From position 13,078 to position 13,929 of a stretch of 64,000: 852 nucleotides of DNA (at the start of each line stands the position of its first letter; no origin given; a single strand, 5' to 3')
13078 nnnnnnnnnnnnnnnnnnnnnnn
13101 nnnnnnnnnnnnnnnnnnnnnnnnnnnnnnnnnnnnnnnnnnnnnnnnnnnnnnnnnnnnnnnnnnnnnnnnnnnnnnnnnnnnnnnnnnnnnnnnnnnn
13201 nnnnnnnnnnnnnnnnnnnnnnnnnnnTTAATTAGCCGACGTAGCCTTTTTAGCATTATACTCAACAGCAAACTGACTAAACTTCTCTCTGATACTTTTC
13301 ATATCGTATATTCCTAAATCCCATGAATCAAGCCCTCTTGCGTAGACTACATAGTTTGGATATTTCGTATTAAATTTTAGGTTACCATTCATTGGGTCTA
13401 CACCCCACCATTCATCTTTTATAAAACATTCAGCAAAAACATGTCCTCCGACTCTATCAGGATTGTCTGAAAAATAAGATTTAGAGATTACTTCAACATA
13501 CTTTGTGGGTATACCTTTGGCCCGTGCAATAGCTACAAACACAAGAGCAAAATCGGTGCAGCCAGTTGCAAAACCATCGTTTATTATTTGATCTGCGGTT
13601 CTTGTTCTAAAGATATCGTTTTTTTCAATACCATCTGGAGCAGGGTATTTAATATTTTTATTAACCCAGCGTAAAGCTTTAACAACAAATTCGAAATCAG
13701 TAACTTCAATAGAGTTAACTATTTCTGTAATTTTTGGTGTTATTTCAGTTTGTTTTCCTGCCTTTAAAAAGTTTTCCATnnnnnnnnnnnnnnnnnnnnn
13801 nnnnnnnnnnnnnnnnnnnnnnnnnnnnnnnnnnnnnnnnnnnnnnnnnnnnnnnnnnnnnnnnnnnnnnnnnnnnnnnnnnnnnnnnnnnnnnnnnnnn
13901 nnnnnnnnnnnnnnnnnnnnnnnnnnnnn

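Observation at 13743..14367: Two adjacent, functionally unrelated genes share a near-identical 52-bp cassette spanning the 5'-UTR and first 12 codons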

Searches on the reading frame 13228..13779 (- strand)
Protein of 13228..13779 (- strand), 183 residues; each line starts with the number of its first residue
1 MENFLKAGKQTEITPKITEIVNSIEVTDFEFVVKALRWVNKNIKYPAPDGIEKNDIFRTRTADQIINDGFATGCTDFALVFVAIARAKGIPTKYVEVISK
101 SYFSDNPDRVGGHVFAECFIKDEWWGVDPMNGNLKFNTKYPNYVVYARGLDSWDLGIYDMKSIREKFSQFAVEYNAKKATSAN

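Call 8: search_protein_families(library=pfam, proteins=[window:13228-13779:-], max_evalue=0.01)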
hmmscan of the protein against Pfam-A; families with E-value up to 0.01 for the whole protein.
window:13228-13779:- (183 aa): 2 families
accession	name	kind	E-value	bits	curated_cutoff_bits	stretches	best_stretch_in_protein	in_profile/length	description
PF01841.26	Transglut_core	-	2.5e-13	50.7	23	1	25-129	11-108/108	Transglutaminase-like superfamily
PF04473.18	DUF553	-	0.0011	18.9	20.5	1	29-136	16-120/140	Transglutaminase-like domain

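Call 9: find_encoding_contigs(protein=window:13228-13779:-, flank=10000, max_places=10)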
Protein window:13228-13779:- (183 aa): 17 contigs read that carry it; 10 places shown.
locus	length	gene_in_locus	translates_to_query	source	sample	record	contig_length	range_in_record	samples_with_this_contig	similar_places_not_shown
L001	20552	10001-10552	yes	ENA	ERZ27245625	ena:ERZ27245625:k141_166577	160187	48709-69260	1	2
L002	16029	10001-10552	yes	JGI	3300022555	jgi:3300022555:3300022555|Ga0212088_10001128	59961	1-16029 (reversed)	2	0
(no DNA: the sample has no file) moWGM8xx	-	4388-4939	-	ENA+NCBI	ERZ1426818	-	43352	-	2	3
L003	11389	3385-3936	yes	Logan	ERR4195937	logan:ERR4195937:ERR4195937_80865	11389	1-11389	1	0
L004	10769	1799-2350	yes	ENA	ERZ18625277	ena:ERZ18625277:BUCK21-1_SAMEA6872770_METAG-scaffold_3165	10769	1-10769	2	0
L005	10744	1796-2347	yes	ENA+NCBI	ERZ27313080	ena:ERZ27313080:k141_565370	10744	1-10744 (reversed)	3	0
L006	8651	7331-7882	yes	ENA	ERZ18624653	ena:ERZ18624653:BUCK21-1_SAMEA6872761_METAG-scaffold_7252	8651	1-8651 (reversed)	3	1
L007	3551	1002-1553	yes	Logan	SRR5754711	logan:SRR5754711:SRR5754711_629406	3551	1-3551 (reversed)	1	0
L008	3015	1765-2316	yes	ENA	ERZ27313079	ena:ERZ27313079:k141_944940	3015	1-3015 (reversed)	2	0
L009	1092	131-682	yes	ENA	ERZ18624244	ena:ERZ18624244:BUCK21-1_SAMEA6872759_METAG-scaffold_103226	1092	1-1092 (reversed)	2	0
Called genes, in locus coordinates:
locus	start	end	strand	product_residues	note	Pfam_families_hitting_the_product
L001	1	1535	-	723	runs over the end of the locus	PF07581:Glug (faint)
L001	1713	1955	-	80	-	-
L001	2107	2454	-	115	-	-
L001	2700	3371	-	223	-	-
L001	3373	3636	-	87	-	-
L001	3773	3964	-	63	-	-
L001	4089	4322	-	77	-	-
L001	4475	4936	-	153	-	-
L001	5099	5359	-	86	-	-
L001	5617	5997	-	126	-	-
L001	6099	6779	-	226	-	-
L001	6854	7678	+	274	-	-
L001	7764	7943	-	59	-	-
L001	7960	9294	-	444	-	PF04055:Radical_SAM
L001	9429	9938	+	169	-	PF00583:Acetyltransf_1, PF13673:Acetyltransf_10, PF13508:Acetyltransf_7, PF08445:FR47 (weak)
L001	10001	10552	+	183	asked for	PF01841:Transglut_core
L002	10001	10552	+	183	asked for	PF01841:Transglut_core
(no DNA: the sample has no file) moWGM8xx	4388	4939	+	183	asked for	PF01841:Transglut_core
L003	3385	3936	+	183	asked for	PF01841:Transglut_core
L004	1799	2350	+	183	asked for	PF01841:Transglut_core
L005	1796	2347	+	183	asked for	PF01841:Transglut_core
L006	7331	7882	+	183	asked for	PF01841:Transglut_core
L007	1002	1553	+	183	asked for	PF01841:Transglut_core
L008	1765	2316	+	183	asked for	PF01841:Transglut_core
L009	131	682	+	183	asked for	PF01841:Transglut_core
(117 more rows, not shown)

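Call 11: find_homologous_proteins(query=window:13228-13779:-, max_evalue=0.00001)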
Query window:13228-13779:- (183 aa): 80 proteins with E <= 0.00001 among 107 candidates.
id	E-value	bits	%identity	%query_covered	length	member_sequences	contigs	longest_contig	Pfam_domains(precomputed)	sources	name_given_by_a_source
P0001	3.0e-120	416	100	100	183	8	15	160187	PF01841.26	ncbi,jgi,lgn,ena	-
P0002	6.9e-97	340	82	97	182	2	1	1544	PF01841.26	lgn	-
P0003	3.9e-90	318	77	97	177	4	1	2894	PF01841.26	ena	-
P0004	2.2e-84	299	69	96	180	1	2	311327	PF01841.26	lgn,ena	-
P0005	2.7e-81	289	70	94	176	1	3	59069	PF01841.26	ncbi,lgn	-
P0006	1.4e-77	277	70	97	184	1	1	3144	PF01841.26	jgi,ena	-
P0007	7.2e-77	275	67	96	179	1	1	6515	PF01841.26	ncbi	ncbi:MAG: transglutaminase-like domain-containing protein [bacterium]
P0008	4.4e-74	266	64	97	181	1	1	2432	PF01841.26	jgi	-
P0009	7.3e-74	265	66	98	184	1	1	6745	PF01841.26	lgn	-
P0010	5.3e-72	259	62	97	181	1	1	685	PF01841.26,PF04473.19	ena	-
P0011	2.0e-71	257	62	98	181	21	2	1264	PF01841.26,PF04473.19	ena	-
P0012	2.6e-70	254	61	97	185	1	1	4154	PF01841.26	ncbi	-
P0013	3.1e-70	253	65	96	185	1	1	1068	PF01841.26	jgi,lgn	jgi:transglutaminase-like putative cysteine protease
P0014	7.1e-68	246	63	97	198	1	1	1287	PF01841.26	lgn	-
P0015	2.9e-67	244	61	99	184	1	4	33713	PF01841.26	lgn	-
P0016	3.0e-67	244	59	93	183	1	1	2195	PF01841.26,PF04473.19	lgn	-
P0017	1.2e-66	242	61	98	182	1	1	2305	PF01841.26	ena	-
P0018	2.8e-66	241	60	97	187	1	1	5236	PF01841.26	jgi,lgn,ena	-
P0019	1.5e-62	228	57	96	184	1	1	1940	PF01841.26,PF04473.19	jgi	jgi:transglutaminase-like putative cysteine protease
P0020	2.6e-61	224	58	96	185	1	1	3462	PF01841.26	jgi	jgi:transglutaminase-like putative cysteine protease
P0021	1.5e-60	222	58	97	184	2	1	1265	PF01841.26,PF04473.19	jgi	-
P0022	1.6e-60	222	58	96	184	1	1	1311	PF01841.26,PF04473.19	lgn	-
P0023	2.9e-59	218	54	97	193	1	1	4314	PF01841.26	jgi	-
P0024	5.0e-58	214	54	96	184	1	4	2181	PF01841.26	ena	-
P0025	6.3e-58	213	55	97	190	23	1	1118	PF01841.26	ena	-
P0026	8.7e-58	213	54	97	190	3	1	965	PF01841.26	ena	-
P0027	8.8e-58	213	56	93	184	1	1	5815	PF01841.26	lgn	-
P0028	6.2e-57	210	57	96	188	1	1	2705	PF01841.26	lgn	-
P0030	2.4e-54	202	75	67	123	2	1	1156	PF01841.26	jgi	-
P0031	5.1e-51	191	47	96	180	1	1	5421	PF01841.26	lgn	-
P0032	1.0e-50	190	46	98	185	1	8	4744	PF01841.26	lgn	-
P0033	2.9e-50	188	46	98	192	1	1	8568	PF01841.26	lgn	-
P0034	7.4e-50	187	51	96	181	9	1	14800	PF01841.26,PF04473.19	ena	-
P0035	6.5e-49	184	78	56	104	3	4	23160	PF01841.26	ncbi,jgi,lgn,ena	-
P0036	3.3e-48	182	51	92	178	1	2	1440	PF01841.26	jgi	jgi:transglutaminase-like putative cysteine protease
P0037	6.1e-48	181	50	90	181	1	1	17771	PF01841.26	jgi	-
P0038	5.7e-47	178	48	97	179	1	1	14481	PF01841.26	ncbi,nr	ncbi:hypothetical protein KKH14_00530 [Patescibacteria group bacterium]|nr:hypothetical protein [Pat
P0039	8.1e-47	177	46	93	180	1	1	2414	PF01841.26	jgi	-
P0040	4.7e-45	171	48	90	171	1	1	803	PF01841.26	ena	-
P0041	6.3e-45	171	49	92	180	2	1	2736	PF01841.26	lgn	-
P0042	1.9e-44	169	45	97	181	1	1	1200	PF01841.26,PF04473.19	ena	-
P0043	4.0e-44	168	48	92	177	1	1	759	PF01841.26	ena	-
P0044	7.5e-44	167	46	92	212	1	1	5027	PF01841.26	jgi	jgi:hypothetical protein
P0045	1.5e-43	166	47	96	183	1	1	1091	PF01841.26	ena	-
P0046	1.7e-43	166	49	81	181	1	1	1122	PF01841.26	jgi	jgi:hypothetical protein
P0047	3.1e-43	165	44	91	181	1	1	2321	PF01841.26,PF04473.19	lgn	-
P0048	1.2e-42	164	44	93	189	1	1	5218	PF01841.26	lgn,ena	-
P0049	4.0e-42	162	42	97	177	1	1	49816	PF01841.26,PF04473.19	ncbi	ncbi:transglutaminase-like domain-containing protein [Patescibacteria group bacterium]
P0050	4.8e-42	162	50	91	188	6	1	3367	PF01841.26,PF04473.19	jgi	-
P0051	1.0e-41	160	46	97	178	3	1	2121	PF01841.26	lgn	-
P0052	1.3e-40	157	44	93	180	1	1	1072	PF01841.26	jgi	-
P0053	1.3e-39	154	42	93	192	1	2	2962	PF01841.26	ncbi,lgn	-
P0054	3.6e-39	152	42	96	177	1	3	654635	PF01841.26,PF04473.19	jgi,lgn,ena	jgi:predicted transglutaminase-like protease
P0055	5.0e-39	152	45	95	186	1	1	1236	PF01841.26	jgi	-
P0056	5.3e-39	152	40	97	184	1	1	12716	PF01841.26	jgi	-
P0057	9.3e-39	151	42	93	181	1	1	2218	PF01841.26,PF04473.19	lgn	-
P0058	1.0e-38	151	45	92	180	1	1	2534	PF01841.26,PF04473.19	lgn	-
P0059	1.1e-38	151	41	95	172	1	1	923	PF01841.26,PF04473.19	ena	-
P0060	1.4e-38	150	43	97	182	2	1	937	PF01841.26,PF04473.19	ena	-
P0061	1.7e-38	150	40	94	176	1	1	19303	PF01841.26,PF04473.19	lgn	-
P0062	2.9e-38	149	45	93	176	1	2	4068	PF01841.26,PF04473.19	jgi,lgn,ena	-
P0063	4.6e-38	149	43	93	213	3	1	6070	PF01841.26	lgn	-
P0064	7.2e-38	148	40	98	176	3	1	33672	PF01841.26,PF04473.19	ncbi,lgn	-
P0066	1.9e-37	147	40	97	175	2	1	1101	PF01841.26,PF04473.19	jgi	jgi:transglutaminase-like putative cysteine protease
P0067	7.8e-37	145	39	96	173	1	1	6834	PF01841.26,PF04473.19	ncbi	-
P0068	1.6e-35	140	44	97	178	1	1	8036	PF01841.26,PF04473.19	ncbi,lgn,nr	ncbi:MAG: transglutaminase-like domain-containing protein [Candidatus Pacebacteria bacterium]|nr:tra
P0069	3.6e-35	139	42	92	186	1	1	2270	PF01841.26,PF04473.19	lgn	-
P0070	4.2e-34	136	42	92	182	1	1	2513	PF01841.26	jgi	jgi:hypothetical protein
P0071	5.2e-34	135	43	92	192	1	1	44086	PF01841.26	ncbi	-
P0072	2.7e-33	133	45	83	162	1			PF01841.26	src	-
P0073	2.1e-32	130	41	92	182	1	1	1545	PF01841.26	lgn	-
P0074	2.5e-30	123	43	95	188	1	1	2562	PF01841.26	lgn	-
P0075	1.7e-28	117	42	88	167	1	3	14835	PF01841.26,PF04473.19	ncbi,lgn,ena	-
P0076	4.7e-26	109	47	65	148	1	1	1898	PF01841.26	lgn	-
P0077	1.1e-20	92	42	59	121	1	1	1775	PF01841.26,PF04473.19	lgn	-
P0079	3.1e-12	64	34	84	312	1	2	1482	PF01841.26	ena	-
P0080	5.2e-7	47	38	55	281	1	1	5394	PF01841.26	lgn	-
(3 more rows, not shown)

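Call 19: find_encoding_contigs(protein=P0002, flank=4000, max_places=3)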
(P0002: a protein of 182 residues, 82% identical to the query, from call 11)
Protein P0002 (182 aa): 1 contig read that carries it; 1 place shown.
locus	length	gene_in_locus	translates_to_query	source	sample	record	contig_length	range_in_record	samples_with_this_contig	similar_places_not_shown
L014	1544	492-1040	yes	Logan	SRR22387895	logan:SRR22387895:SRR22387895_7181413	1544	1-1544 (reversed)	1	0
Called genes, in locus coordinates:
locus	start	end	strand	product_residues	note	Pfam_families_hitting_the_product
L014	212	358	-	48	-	-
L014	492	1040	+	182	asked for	PF01841:Transglut_core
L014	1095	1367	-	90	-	PF00216:Bac_DNA_binding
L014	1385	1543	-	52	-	?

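Call 20: find_encoding_contigs(protein=P0004, flank=5000, max_places=3)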
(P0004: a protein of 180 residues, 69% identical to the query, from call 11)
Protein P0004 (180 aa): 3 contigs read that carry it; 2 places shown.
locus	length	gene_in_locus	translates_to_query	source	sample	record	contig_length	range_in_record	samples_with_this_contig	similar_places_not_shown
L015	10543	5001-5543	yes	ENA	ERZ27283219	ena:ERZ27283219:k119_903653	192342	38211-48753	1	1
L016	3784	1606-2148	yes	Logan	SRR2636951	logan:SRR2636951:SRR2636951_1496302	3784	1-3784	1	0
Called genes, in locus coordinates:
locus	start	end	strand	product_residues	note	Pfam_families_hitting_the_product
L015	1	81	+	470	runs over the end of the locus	PF19295:SufBD_N, PF01458:SUFBD_core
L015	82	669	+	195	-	PF01458:SUFBD_core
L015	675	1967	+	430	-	PF00155:Aminotran_1_2 (weak), PF00266:Aminotran_5, PF01212:Beta_elim_lyase, PF01053:Cys_Met_Meta_PP (weak), PF00266:Aminotran_5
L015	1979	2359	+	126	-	PF01592:NifU_N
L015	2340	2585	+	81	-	PF08984:DUF1858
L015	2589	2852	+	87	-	PF13370:Fer4_13, PF13459:Fer4_15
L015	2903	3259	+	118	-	PF02482:Ribosomal_S30AE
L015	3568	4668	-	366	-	PF04055:Radical_SAM, PF13186:SPASM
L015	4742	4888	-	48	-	-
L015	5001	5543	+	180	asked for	PF01841:Transglut_core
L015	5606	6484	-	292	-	PF02899:Phage_int_SAM_1, PF13495:Phage_int_SAM_4 (weak), PF00589:Phage_integrase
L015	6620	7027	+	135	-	PF04977:DivIC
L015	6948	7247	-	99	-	-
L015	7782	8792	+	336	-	PF00579:tRNA-synt_1b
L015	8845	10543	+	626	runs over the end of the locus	PF06480:FtsH_ext, PF00004:AAA, PF17862:AAA_lid_3, PF01434:Peptidase_M41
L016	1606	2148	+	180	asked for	PF01841:Transglut_core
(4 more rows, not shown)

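Call 21: find_encoding_contigs(protein=P0005, flank=5000, max_places=3)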
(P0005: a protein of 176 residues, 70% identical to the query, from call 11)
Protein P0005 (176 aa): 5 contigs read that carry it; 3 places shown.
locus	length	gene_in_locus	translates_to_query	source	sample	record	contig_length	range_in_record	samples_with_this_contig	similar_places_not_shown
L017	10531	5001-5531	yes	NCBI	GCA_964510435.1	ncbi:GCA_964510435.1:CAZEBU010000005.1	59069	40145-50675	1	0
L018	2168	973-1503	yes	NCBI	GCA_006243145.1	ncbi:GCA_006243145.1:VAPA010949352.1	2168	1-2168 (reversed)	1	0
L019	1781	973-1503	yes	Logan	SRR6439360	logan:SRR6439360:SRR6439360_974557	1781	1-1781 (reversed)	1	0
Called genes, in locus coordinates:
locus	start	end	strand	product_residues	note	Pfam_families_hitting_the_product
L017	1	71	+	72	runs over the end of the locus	-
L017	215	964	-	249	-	-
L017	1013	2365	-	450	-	PF13360:PQQ_2, PF01011:PQQ (faint), PF13570:Beta-prop_ACSF4, PF19501:PcRGLX_1st (faint), PF25292:Beta-prop_CGLA (faint), PF13570:Beta-prop_ACSF4, PF13360:PQQ_2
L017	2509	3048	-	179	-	PF00719:Pyrophosphatase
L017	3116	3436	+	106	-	PF07883:Cupin_2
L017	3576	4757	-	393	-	PF04055:Radical_SAM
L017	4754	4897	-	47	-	-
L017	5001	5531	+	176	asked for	PF01841:Transglut_core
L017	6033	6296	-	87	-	-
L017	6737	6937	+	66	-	PF00313:CSD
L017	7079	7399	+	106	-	PF07883:Cupin_2, PF02311:AraC_binding (weak)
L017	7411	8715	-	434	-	PF00275:EPSP_synthase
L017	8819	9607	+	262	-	PF01040:UbiA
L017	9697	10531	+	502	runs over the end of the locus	PF13231:PMT_2, PF13431:TPR_17 (faint), PF00515:TPR_1 (weak), PF07719:TPR_2 (faint), PF13424:TPR_12 (weak), PF13414:TPR_11 (weak), PF13181:TPR_8 (weak)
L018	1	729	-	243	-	?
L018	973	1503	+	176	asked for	PF01841:Transglut_core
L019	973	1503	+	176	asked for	PF01841:Transglut_core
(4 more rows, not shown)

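Call 27: find_related_loci(query=A1, collection=metagenome_contigs, flank=3000)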
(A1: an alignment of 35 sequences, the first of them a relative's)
Query A1 (183 aa) in metagenome_contigs; peptide patterns used: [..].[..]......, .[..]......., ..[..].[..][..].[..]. (x = any residue, [..] = any of these).
201 stretches matched a pattern; 98 encode a relative of the query (tblastn E <= 1e-3); the best 80 are kept; 80 distinct loci.
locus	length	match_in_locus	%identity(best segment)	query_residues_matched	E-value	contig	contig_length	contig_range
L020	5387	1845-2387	88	1-181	3e-110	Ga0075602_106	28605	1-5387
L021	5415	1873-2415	88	1-181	3e-110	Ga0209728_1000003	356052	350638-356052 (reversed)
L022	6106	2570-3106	75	1-179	3e-94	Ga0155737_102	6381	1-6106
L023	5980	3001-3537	75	1-179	3e-94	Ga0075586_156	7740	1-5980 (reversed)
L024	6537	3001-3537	75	1-179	3e-94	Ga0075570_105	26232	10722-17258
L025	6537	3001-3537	75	1-179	3e-94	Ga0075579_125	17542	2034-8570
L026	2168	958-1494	70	1-178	2e-92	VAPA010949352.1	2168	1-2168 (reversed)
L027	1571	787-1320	70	1-177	7e-87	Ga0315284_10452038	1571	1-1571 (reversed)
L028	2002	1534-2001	72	1-155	7e-82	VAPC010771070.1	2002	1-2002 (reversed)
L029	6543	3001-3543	61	1-180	5e-75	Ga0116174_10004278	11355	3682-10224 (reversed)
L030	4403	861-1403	61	1-180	5e-75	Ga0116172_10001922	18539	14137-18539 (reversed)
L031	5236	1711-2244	60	1-177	3e-70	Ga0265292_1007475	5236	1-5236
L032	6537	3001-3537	57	2-177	1e-65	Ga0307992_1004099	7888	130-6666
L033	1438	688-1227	56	1-177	1e-68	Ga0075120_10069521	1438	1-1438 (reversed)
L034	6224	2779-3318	55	1-177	2e-64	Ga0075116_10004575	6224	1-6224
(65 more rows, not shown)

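Call 54: predict_structure(alignment_id=A1)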
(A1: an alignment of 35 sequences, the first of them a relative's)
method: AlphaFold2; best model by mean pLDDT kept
length: 183 residues; sequences in the alignment: 35
mean_pLDDT: 94.9   pTM: 0.91
mean pLDDT of the five models: 94.9, 94.6, 94.5, 93.8, 93.6
residues with pLDDT >= 90: 162; 70-90: 20; 50-70: 1; < 50: 0
segments of 3 or more residues with pLDDT < 50: none
pLDDT, mean of each block of 10 residues (from residue 1): 92 98 95 98 96 91 98 97 98 98 83 96 97 96 97 97 94 92 78
secondary structure, 60 per line:
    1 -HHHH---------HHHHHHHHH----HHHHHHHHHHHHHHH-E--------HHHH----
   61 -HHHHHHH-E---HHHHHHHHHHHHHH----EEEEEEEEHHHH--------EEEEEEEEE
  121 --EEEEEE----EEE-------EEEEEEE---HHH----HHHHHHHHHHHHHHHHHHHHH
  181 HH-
elements in order: H2-5 H15-23 H28-42 H53-56 H62-68 H74-87 E92-99 H100-103 E112-120 E123-128 E133-135 E143-149 H160-182

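Call 56: fold_search(model_id=the predicted structure, library=pdb)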
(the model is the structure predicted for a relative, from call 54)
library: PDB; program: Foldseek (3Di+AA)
matches with E <= 10: 467; with E <= 0.001: 8
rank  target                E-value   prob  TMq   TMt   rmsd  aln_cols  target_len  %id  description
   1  3isr_B                2.7e-08  1.00  0.61  0.40   4.2       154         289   20  The Crystal Structure of a Putative Cysteine Protease from Cytophaga hutchinsonii to 1.9A (released 2009-09-08)
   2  3isr_A                2.0e-07  1.00  0.61  0.40   4.1       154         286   20  The Crystal Structure of a Putative Cysteine Protease from Cytophaga hutchinsonii to 1.9A (released 2009-09-08)
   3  3isr_C                2.3e-07  1.00  0.61  0.40   4.2       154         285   20  The Crystal Structure of a Putative Cysteine Protease from Cytophaga hutchinsonii to 1.9A (released 2009-09-08)
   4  8ebw_H                3.2e-04  1.00  0.39  0.15   5.9       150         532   15  Initial DNA-lesion (AP) binding by XPC and TFIIH complex2 (released 2023-04-19)
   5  9crn                  3.4e-04  1.00  0.45  0.24   4.7       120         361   19  Crystal structure of Streptococcus pyogenes TglA (released 2024-08-14)
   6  8ebv_H                3.6e-04  1.00  0.41  0.17   5.6       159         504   15  Initial DNA-lesion (AP) binding by XPC and TFIIH complex 1 (released 2023-04-19)
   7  4fgq_B                7.7e-04  1.00  0.51  0.51   9.6       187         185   14  Legionella pneumophila LapG (released 2012-06-20)
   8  3kd4_A                9.7e-04  1.00  0.47  0.18   5.1       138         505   12  CRYSTAL STRUCTURE OF A PUTATIVE PROTEASE (BDI_1141) FROM PARABACTEROIDES DISTASONIS ATCC 8503 AT 2.00 A RESOLUTION (released 2009-11-24)
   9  4fgp_A                1.1e-03  1.00  0.53  0.52   8.4       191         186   14  Legionella pneumophila LapG (EGTA-treated) (released 2012-06-20)
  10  4fgo                  1.2e-03  1.00  0.52  0.52   7.0       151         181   13  Legionella pneumophila LapG (calcium-bound) (released 2012-06-20)
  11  4fgq_A                1.5e-03  1.00  0.52  0.52   8.4       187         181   14  Legionella pneumophila LapG (released 2012-06-20)
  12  8ebs_H                1.8e-03  1.00  0.46  0.19   9.8       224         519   15  Initial DNA-lesion (Cy5) binding by XPC and TFIIH (released 2023-04-19)
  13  9pcp_H                2.6e-03  1.00  0.39  0.16   6.3       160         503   14  NER dual incision complex - NoG (released 2026-04-01)
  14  6g49                  3.3e-03  1.00  0.46  0.31   6.3       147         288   19  Crystal structure of the periplasmic domain of TgpA from Pseudomonas aeruginosa (released 2019-04-10)
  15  3s3p_A                3.3e-03  0.98  0.40  0.14  12.0       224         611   14  Transglutaminase 2 in complex with a novel inhibitor (released 2012-06-06)
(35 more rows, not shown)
